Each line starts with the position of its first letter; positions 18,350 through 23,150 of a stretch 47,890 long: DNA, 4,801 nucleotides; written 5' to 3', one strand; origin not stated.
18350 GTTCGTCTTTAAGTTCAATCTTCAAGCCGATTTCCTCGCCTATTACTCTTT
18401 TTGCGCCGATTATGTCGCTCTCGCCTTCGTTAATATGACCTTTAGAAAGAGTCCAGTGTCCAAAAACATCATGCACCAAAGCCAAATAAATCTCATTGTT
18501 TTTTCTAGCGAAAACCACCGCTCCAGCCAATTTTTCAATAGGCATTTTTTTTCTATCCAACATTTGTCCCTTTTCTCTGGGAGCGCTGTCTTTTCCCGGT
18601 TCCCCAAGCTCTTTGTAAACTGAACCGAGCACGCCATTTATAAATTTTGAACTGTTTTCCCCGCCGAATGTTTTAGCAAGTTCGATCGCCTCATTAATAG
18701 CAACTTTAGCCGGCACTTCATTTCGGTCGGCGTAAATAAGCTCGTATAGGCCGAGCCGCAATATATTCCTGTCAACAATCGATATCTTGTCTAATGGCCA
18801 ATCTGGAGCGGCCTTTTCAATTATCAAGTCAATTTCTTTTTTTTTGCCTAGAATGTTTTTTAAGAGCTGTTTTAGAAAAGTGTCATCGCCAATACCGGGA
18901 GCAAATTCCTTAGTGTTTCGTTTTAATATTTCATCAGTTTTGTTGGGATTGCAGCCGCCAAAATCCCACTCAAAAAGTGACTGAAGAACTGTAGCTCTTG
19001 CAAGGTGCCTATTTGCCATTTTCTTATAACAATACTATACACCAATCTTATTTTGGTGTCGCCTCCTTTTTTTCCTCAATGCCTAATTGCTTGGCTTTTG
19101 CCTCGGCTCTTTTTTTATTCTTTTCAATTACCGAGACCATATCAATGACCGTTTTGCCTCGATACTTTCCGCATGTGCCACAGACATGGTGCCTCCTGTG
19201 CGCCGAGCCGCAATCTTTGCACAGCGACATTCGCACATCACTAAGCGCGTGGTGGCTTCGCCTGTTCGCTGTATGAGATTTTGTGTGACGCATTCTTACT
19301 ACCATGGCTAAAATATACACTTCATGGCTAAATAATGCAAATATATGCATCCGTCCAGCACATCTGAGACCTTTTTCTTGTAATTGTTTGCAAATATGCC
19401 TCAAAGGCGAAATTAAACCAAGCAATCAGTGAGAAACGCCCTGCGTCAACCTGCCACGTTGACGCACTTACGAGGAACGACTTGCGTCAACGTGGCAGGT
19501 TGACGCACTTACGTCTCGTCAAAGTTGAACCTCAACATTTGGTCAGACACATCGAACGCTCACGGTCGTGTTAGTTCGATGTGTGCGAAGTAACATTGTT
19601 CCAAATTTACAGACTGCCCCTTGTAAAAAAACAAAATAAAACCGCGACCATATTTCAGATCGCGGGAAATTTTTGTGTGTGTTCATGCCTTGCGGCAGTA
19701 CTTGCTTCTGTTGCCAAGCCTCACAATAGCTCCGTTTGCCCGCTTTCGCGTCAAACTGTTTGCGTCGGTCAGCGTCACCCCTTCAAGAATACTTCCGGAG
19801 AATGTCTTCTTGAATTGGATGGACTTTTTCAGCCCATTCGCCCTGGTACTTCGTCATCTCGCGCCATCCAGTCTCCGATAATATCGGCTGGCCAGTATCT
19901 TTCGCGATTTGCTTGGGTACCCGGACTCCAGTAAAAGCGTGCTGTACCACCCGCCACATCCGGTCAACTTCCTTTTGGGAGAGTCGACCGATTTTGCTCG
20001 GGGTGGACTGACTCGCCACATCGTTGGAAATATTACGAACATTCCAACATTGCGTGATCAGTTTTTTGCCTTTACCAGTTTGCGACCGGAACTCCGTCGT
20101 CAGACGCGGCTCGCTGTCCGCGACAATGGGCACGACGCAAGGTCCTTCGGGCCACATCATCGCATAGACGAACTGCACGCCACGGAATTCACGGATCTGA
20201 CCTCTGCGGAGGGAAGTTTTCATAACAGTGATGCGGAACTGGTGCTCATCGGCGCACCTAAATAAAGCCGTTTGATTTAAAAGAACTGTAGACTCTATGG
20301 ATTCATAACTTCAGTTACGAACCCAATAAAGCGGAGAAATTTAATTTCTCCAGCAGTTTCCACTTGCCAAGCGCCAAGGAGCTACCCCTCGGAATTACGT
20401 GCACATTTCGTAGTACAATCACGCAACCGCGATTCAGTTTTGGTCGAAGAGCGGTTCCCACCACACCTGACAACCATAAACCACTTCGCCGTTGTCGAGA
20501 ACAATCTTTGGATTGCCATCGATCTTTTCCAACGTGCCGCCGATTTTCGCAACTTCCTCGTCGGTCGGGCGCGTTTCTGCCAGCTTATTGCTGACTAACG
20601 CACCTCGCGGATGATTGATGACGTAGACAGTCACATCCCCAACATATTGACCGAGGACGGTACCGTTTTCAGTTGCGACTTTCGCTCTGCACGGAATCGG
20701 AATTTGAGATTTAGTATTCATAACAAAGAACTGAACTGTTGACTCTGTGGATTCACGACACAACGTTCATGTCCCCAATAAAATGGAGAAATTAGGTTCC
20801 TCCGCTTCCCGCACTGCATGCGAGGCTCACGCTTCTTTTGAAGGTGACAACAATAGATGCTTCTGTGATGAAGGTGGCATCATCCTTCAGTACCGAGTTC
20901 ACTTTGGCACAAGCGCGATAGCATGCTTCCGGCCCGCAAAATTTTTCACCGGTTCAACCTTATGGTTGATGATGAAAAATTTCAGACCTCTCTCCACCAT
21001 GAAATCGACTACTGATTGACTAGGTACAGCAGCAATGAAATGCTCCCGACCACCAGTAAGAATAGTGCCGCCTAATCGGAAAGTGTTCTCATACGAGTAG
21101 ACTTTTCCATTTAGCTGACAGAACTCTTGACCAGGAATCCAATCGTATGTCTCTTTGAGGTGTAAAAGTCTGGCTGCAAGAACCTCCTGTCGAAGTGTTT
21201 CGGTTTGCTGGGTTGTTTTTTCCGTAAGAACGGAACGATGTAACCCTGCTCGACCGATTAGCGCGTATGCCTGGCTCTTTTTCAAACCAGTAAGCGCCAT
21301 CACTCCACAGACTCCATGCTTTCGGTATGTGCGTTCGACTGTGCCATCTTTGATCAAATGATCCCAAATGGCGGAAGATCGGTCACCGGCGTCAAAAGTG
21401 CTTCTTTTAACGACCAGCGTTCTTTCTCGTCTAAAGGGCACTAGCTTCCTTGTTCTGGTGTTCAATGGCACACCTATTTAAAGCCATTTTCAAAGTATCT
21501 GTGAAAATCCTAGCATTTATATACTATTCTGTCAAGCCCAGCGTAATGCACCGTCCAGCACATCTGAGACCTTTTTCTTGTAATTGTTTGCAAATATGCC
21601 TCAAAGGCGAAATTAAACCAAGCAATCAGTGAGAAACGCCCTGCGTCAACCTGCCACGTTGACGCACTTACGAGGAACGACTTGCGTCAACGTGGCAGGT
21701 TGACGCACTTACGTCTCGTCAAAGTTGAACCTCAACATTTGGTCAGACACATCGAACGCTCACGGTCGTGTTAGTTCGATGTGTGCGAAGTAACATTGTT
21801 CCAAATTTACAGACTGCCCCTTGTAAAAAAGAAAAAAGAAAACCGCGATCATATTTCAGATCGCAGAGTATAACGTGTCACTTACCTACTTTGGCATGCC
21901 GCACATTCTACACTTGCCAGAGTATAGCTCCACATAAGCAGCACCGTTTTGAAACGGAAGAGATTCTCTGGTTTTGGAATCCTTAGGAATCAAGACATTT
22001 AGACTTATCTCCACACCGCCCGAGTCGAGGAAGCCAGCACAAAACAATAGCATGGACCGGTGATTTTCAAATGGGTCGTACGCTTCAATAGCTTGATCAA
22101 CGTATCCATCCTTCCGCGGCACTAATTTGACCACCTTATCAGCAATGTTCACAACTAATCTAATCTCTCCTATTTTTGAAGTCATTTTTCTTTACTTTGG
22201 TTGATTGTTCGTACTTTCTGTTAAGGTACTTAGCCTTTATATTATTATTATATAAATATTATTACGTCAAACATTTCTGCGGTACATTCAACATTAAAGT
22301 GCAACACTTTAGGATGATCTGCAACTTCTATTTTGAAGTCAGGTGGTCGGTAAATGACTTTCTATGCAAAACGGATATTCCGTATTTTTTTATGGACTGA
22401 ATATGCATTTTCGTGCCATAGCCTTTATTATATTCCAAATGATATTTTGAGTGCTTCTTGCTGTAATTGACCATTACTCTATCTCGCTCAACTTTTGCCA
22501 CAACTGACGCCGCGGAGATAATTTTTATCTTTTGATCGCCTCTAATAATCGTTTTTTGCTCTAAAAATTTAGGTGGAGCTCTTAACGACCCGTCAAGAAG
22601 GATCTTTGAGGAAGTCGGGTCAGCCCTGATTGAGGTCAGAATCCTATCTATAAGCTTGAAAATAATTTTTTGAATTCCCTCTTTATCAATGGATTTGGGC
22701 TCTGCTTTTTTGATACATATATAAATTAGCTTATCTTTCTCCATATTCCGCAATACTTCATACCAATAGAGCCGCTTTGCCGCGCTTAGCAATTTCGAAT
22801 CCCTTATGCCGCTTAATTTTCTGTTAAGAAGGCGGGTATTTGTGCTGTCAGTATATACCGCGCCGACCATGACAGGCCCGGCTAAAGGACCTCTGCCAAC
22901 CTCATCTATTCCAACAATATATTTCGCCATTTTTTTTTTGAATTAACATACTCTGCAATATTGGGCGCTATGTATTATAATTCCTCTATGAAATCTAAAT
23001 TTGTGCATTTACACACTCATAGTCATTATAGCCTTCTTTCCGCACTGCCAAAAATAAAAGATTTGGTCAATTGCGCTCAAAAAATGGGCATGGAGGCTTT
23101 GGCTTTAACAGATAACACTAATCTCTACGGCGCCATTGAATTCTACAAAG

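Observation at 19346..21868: Two roughly 320-bp non-coding direct repeats exactly 2,200 bp apart give a [gene(s)-terminator-R] x2 cassette-like architecture between rpmF and rnhB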

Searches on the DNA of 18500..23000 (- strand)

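Call 5: search_rna_families(source=window, start=18500, end=23000, threshold=evalue, max_evalue=10, show_alignments=3)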
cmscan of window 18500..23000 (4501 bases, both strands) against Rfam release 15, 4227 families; matches with E-value up to 10: 13.
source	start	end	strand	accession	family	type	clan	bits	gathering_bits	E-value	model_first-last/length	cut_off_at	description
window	19441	19507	-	RF04248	MIR7486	Gene; miRNA;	-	39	67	0.00017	1-87/87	no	MIR7486 microRNA precursor family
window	21641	21707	-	RF04248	MIR7486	Gene; miRNA;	-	39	67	0.00017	1-87/87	no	MIR7486 microRNA precursor family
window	19442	19508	+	RF04248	MIR7486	Gene; miRNA;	-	36.4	67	0.00072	1-87/87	no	MIR7486 microRNA precursor family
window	21642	21708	+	RF04248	MIR7486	Gene; miRNA;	-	36.4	67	0.00072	1-87/87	no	MIR7486 microRNA precursor family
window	19445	19504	+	RF03929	mir-6579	Gene; miRNA;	-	23.4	47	0.61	1-68/68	no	mir-6579 microRNA precursor family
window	21645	21704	+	RF03929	mir-6579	Gene; miRNA;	-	23.4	47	0.61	1-68/68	no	mir-6579 microRNA precursor family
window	19444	19505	-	RF00718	mir-431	Gene; miRNA;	-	20.9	70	4.5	1-86/86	no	mir-431 microRNA precursor family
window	21644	21705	-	RF00718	mir-431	Gene; miRNA;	-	20.9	70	4.5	1-86/86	no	mir-431 microRNA precursor family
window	19221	19292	+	RF03536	Flavi_TBFV_xrRNA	Cis-reg;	-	19.3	46.5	1.2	1-89/89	no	Tick-borne Flavivirus exoribonuclease-resistant RNA element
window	20575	20662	+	RF00301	snoZ256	Gene; snRNA; snoRNA; CD-box;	-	18.8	50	2.1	1-94/94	no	Small nucleolar RNA Z256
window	19617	19665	-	RF02401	ClpQY_promoter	Cis-reg;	-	17.8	42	1.5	1-47/57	no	ClpQY promoter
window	22659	22718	-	RF00619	U6atac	Gene; snRNA; splicing;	CL00009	15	33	1.9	1-126/126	no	U6atac minor spliceosomal RNA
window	21404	21507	-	RF02916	atpB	Cis-reg;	-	14.4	37.4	7.1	1-128/128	no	atpB RNA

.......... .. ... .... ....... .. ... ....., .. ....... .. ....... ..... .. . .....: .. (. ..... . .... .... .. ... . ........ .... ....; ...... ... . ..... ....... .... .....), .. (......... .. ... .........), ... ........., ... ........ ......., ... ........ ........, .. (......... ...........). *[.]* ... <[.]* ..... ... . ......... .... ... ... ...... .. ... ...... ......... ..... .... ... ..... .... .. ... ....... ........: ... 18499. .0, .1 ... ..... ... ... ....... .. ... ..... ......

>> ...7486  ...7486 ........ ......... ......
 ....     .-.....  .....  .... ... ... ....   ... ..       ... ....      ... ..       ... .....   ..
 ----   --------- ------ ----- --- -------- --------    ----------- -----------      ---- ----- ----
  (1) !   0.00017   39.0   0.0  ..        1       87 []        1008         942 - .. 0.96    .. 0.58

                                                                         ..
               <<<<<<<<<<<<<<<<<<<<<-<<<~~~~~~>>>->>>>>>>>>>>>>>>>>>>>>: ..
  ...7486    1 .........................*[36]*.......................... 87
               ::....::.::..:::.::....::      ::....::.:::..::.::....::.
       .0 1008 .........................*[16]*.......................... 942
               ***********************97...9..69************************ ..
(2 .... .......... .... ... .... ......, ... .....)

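Call 57: search_rna_families(sources=[L116, L117, L009, L008], threshold=evalue, max_evalue=0.1)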
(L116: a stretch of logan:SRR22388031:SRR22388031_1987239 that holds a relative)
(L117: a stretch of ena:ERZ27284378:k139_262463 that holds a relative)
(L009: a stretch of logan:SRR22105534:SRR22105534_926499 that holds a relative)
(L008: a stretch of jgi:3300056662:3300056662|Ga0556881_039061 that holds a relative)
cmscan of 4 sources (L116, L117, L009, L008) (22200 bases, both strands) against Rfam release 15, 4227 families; matches with E-value up to 0.1: 11.
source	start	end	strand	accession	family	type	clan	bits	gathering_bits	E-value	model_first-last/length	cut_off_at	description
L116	11543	11596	+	RF00008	Hammerhead_3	Gene; ribozyme;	CL00010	46.2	48.5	2.1e-07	1-54/54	no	Hammerhead ribozyme (type III)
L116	9851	9904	+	RF00008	Hammerhead_3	Gene; ribozyme;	CL00010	45.9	48.5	2.6e-07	1-54/54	no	Hammerhead ribozyme (type III)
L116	5662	5716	+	RF00008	Hammerhead_3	Gene; ribozyme;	CL00010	39.6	48.5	1.5e-05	1-54/54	no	Hammerhead ribozyme (type III)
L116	6509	6562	+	RF00008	Hammerhead_3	Gene; ribozyme;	CL00010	37.6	48.5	5.8e-05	1-54/54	no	Hammerhead ribozyme (type III)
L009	1095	1175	+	RF00008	Hammerhead_3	Gene; ribozyme;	CL00010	36.7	48.5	9.9e-05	1-54/54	no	Hammerhead ribozyme (type III)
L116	10474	10527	+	RF00008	Hammerhead_3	Gene; ribozyme;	CL00010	35.7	48.5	0.00019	1-54/54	no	Hammerhead ribozyme (type III)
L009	1576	1630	+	RF00008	Hammerhead_3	Gene; ribozyme;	CL00010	34.3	48.5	0.00047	1-54/54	no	Hammerhead ribozyme (type III)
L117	1476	1554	+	RF00008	Hammerhead_3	Gene; ribozyme;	CL00010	31.8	48.5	0.0026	1-54/54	no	Hammerhead ribozyme (type III)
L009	615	686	+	RF04117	MIR5200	Gene; miRNA;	-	31.4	70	0.0092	1-92/92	no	MIR5200 microRNA precursor family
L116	5734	5808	+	RF04204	mir-3473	Gene; miRNA;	-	30.5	71.8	0.0089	1-78/78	no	mir-3473 microRNA precursor family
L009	615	685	-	RF04117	MIR5200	Gene; miRNA;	-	28.8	70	0.045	1-92/92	no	MIR5200 microRNA precursor family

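Call 68: search_rna_families(source=window, start=19330, end=19700, threshold=evalue, max_evalue=10)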
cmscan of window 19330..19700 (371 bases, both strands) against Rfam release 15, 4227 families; matches with E-value up to 10: 8.
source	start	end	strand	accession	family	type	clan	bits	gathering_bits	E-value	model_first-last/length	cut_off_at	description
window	19441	19507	-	RF04248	MIR7486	Gene; miRNA;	-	39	67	1.4e-05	1-87/87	no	MIR7486 microRNA precursor family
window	19442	19508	+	RF04248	MIR7486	Gene; miRNA;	-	36.4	67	5.9e-05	1-87/87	no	MIR7486 microRNA precursor family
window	19445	19504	+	RF03929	mir-6579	Gene; miRNA;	-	23.4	47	0.051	1-68/68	no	mir-6579 microRNA precursor family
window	19444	19505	+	RF00718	mir-431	Gene; miRNA;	-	22.5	70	0.16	1-86/86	no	mir-431 microRNA precursor family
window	19444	19505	-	RF00718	mir-431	Gene; miRNA;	-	20.9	70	0.37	1-86/86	no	mir-431 microRNA precursor family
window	19617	19665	-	RF02401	ClpQY_promoter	Cis-reg;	-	17.8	42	0.13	1-47/57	no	ClpQY promoter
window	19442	19466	-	RF01836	weev_FSE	Cis-reg; frameshift_element;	-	16.6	40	6.9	1-27/27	no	ribosomal frameshift site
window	19483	19507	+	RF01836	weev_FSE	Cis-reg; frameshift_element;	-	16.6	40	6.9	1-27/27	no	ribosomal frameshift site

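Call 93: search_dna_similar(query=window:19340-19680:+, collection=plasmids, mode=distant, max_evalue=0.01, max_rows=10)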
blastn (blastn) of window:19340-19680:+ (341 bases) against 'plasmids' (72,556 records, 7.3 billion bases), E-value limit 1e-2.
No match.

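Call 94: search_dna_similar(query=window:19340-19680:+, collection=phages, mode=distant, max_evalue=0.01, max_rows=10)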
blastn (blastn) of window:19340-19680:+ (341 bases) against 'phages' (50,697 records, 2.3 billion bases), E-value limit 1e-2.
No match.

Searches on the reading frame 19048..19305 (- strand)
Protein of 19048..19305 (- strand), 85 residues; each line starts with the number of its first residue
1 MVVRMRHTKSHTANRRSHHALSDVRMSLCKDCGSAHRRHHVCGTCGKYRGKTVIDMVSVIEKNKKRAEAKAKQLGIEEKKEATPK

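Call 6: search_protein_families(library=pfam, proteins=[window:19048-19305:-], max_evalue=1)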
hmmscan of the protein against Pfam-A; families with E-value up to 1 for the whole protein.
window:19048-19305:- (85 aa): 4 families
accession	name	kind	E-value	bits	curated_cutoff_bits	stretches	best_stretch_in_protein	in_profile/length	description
PF01783.29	Ribosomal_L32p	-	6.2e-13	49.2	21.3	1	6-55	6-55/56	Ribosomal L32p protein family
PF12172.15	zf-ChsH2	-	0.11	12.8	23.2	1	25-46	10-32/37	ChsH2, rubredoxin-like zinc ribbon domain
PF20600.3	ExoX-like_C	-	0.26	11.2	26.5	1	46-55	4-13/30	Exodeoxyribonuclease X-like C-terminal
PF04032.22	Rpr2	-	0.39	11.4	29.3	0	36-72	42-78/90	RNAse P Rpr2/Rpp21/SNM1 subunit domain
